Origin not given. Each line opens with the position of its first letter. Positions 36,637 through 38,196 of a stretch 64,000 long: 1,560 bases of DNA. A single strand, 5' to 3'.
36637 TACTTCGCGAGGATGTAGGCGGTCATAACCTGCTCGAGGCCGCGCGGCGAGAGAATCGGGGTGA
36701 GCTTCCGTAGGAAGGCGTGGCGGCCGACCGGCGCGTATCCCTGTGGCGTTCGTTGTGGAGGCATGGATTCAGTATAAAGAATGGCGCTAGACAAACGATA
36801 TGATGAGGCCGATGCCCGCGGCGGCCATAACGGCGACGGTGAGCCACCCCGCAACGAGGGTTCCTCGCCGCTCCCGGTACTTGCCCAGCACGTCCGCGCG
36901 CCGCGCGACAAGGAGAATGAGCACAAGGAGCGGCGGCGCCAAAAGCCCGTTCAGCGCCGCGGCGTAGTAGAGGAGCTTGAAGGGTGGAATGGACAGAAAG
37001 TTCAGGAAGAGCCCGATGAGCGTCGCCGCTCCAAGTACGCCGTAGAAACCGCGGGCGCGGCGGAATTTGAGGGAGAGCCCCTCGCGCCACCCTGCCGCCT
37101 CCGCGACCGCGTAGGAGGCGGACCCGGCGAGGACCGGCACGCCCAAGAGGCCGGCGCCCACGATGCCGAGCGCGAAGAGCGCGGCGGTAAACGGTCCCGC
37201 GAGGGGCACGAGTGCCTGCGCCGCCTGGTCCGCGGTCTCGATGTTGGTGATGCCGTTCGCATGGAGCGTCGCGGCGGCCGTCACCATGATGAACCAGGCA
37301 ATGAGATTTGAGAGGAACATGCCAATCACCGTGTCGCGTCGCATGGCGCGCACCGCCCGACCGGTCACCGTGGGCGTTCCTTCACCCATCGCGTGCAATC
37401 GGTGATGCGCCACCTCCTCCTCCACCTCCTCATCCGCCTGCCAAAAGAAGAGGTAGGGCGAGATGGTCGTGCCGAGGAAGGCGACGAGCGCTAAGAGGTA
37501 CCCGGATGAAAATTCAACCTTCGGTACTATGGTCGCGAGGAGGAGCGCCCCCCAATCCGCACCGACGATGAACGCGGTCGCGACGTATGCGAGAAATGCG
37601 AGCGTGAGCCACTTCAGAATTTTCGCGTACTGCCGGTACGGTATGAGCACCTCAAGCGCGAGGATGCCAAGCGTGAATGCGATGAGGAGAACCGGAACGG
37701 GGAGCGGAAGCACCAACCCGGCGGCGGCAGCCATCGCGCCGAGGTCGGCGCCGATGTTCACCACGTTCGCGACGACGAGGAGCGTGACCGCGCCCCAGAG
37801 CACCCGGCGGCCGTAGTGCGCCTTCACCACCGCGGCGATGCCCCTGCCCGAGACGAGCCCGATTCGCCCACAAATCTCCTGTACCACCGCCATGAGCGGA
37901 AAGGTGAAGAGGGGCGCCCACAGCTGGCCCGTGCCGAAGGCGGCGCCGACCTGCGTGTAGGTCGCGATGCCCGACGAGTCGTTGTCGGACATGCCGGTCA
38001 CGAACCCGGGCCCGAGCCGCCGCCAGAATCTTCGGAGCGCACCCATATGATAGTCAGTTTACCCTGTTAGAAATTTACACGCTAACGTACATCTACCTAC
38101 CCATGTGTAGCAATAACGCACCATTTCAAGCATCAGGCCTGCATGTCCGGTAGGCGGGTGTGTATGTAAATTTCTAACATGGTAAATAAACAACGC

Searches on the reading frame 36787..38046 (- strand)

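Call 70: search_protein_families(library=pfam, proteins=[window:36787-38046:-], max_evalue=0.001)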
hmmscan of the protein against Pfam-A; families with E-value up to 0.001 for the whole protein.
window:36787-38046:- (419 aa): 1 family
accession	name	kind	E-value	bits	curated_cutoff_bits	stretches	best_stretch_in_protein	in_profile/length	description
PF01566.24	Nramp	-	1.6e-78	264.7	29.8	1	27-392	1-355/357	Natural resistance-associated macrophage protein-like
